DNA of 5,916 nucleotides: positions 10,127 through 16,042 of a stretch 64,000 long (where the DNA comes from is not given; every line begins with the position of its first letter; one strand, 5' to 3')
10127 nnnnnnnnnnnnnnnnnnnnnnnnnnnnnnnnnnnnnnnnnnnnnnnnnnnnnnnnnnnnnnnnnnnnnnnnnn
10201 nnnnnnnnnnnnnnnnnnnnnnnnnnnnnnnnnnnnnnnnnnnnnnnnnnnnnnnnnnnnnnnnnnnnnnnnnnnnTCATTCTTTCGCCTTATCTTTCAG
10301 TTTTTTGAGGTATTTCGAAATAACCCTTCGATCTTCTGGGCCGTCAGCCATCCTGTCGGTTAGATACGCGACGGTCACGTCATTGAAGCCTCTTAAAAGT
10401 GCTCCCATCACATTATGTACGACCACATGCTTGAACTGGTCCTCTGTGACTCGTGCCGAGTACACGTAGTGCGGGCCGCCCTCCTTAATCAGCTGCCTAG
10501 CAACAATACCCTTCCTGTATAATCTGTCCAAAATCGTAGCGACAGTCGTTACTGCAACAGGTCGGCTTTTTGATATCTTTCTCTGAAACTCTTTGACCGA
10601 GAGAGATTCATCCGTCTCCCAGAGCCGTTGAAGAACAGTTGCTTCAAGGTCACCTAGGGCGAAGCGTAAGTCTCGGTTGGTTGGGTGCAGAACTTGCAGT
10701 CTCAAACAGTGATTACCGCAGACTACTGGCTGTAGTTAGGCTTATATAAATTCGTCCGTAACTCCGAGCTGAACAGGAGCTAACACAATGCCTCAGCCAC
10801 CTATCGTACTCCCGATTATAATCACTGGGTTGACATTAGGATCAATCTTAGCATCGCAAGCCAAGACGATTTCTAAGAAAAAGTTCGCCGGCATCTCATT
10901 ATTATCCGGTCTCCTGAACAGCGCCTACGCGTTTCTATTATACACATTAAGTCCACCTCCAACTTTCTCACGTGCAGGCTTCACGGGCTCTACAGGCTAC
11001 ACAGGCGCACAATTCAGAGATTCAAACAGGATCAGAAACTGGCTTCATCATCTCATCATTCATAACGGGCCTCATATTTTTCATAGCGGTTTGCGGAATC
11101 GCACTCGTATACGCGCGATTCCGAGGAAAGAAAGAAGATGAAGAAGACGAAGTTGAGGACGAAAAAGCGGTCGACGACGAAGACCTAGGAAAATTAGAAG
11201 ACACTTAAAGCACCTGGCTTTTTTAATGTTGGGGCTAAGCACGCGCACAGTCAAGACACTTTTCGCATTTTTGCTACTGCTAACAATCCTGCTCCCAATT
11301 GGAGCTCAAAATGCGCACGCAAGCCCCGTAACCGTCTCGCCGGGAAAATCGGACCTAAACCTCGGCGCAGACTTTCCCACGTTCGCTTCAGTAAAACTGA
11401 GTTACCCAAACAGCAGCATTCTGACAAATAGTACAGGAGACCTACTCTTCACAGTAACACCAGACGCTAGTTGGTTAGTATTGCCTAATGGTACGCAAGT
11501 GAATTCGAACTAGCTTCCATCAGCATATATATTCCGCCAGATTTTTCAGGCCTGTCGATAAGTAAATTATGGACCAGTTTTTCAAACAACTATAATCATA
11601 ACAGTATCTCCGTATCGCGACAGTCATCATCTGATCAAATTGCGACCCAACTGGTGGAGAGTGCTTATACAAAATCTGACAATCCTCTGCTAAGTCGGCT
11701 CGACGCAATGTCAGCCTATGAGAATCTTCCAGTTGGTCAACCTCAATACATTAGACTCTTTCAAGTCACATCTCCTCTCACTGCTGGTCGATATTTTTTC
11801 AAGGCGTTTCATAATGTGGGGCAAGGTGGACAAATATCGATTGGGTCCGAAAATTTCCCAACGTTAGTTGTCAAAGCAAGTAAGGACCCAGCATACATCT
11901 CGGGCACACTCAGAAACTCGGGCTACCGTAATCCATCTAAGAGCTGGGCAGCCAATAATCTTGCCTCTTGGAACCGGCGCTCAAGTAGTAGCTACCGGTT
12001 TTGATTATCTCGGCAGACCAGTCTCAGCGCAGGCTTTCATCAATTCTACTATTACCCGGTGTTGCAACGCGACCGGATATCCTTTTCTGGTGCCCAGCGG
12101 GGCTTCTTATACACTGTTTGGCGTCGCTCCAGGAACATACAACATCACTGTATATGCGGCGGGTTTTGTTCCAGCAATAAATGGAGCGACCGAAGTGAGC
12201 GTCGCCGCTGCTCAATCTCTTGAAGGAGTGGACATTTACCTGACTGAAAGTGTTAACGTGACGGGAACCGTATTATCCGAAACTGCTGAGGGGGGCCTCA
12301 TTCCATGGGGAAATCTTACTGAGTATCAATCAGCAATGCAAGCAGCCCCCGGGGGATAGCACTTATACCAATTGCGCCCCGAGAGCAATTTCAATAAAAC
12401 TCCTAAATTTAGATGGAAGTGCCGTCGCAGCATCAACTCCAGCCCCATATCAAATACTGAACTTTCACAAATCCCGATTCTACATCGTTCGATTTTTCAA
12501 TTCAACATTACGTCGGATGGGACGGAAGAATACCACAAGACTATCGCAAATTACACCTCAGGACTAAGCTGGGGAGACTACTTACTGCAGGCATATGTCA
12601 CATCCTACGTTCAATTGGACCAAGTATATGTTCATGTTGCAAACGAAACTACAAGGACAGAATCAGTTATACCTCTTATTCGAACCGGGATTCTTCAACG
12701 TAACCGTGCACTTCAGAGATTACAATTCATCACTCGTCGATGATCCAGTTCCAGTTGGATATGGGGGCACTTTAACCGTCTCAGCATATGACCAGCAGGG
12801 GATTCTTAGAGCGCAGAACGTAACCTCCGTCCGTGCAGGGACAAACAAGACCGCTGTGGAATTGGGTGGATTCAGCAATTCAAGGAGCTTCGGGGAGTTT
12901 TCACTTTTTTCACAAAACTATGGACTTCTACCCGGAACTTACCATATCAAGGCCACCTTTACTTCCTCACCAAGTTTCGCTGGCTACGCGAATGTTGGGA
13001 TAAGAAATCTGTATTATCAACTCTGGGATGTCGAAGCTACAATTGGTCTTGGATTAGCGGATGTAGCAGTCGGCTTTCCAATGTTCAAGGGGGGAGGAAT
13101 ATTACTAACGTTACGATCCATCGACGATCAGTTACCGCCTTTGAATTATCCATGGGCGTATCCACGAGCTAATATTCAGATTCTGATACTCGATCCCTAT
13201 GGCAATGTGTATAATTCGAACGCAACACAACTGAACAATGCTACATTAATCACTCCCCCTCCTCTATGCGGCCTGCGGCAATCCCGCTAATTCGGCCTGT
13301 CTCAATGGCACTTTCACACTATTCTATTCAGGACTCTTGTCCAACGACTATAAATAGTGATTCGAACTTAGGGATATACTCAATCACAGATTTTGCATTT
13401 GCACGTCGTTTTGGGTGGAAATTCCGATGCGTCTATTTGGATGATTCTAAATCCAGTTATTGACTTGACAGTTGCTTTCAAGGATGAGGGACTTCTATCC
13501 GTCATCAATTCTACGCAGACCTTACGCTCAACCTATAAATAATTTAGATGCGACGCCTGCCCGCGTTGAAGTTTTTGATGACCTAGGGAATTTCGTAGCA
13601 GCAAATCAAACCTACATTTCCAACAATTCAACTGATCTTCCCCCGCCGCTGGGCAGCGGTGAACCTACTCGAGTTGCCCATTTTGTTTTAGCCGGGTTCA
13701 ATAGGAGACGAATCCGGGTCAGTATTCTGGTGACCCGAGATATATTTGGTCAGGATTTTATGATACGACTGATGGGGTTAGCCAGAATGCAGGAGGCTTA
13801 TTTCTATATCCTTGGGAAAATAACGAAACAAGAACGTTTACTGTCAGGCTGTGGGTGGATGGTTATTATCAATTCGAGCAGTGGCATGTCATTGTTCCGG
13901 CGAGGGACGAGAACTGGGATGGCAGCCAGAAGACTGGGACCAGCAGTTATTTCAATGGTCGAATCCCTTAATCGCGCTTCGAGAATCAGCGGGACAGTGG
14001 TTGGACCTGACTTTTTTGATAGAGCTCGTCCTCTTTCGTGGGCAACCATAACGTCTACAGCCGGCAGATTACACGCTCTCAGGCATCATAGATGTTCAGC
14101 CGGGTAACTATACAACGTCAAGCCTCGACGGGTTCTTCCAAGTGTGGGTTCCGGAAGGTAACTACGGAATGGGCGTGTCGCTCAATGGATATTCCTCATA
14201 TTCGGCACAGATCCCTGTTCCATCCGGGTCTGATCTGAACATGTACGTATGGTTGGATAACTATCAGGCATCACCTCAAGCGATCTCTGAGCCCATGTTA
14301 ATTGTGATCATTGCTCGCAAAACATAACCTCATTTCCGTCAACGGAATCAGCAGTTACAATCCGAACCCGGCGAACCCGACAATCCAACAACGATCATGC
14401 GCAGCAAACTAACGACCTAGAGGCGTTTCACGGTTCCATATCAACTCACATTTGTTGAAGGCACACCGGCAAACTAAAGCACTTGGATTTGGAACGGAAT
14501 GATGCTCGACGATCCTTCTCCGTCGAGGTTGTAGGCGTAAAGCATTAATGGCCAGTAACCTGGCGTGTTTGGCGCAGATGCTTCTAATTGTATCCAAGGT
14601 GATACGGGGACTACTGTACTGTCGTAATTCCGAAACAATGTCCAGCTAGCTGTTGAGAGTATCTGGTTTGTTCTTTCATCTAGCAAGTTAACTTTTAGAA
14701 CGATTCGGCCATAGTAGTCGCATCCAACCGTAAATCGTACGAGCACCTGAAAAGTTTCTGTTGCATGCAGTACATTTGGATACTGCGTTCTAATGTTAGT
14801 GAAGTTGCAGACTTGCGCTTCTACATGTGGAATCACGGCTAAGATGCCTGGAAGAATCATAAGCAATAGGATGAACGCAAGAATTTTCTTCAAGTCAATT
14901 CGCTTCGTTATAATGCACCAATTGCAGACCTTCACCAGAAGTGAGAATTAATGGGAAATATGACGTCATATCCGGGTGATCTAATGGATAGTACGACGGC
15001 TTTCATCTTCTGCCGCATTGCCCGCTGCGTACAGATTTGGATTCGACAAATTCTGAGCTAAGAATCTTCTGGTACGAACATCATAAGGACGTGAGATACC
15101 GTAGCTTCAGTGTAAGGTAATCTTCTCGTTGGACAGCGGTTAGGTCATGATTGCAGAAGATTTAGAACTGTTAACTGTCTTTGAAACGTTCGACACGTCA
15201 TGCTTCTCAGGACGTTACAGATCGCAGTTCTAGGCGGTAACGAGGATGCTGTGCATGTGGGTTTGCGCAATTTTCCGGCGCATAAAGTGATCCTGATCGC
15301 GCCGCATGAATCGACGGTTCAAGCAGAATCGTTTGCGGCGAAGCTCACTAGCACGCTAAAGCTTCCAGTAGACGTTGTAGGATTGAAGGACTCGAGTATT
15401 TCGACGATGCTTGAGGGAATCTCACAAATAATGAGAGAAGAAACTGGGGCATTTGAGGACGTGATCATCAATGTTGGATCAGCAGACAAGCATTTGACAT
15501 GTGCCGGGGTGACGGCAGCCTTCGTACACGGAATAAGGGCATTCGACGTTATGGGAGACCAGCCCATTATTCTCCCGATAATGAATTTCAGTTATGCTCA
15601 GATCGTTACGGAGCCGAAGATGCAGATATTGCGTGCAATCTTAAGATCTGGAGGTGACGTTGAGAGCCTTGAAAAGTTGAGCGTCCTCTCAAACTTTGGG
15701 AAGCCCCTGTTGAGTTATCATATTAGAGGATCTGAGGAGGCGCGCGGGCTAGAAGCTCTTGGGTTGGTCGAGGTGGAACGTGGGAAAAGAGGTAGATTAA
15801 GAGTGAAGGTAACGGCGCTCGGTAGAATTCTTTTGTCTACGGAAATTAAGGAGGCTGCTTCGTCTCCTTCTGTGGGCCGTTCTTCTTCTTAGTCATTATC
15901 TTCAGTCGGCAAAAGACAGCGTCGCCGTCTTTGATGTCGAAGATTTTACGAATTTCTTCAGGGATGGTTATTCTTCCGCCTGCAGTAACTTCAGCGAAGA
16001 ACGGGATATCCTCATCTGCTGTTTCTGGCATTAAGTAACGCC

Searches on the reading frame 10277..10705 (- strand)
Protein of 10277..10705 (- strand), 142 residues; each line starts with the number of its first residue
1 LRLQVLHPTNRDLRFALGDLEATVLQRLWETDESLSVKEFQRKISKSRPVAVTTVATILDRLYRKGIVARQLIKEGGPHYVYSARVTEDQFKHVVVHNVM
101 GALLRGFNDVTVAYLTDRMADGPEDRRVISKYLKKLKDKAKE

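Call 30: search_protein_families(library=pfam, proteins=[window:10277-10705:-], max_evalue=0.001)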
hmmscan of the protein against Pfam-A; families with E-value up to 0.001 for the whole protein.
window:10277-10705:- (142 aa): 2 families
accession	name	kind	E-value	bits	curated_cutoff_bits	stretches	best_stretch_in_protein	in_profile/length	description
PF03965.22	Penicillinase_R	-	2.6e-18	66.9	22.6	1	17-134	1-114/115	Penicillinase repressor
PF01047.28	MarR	-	0.00021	21.6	24.6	1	22-71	6-50/59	MarR family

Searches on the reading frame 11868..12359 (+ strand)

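Call 30: search_protein_families(library=pfam, proteins=[window:11868-12359:+], max_evalue=0.001)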
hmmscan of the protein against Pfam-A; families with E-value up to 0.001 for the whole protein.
window:11868-12359:+ (163 aa): 1 family
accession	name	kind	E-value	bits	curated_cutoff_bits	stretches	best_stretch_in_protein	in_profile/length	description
PF14686.12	fn3_3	-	1.6e-05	25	24.4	1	79-116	35-71/75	Polysaccharide lyase family 4, domain II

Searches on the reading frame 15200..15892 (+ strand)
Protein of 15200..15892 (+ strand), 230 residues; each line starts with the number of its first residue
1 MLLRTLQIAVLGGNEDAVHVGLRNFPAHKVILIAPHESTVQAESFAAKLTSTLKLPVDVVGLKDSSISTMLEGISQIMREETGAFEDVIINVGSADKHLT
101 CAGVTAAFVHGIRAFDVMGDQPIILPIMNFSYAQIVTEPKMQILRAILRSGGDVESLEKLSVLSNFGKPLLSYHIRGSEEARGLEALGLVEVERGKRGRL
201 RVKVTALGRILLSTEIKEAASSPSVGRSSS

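Call 30: search_protein_families(library=pfam, proteins=[window:15200-15892:+], max_evalue=0.001)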
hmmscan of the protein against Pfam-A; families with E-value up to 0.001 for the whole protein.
window:15200-15892:+ (230 aa): 1 family
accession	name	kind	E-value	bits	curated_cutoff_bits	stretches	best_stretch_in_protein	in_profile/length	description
PF19810.5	HFX_2341_N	-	1.9e-09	38.4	30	1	7-120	3-118/120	HFX_2341-like, N-terminal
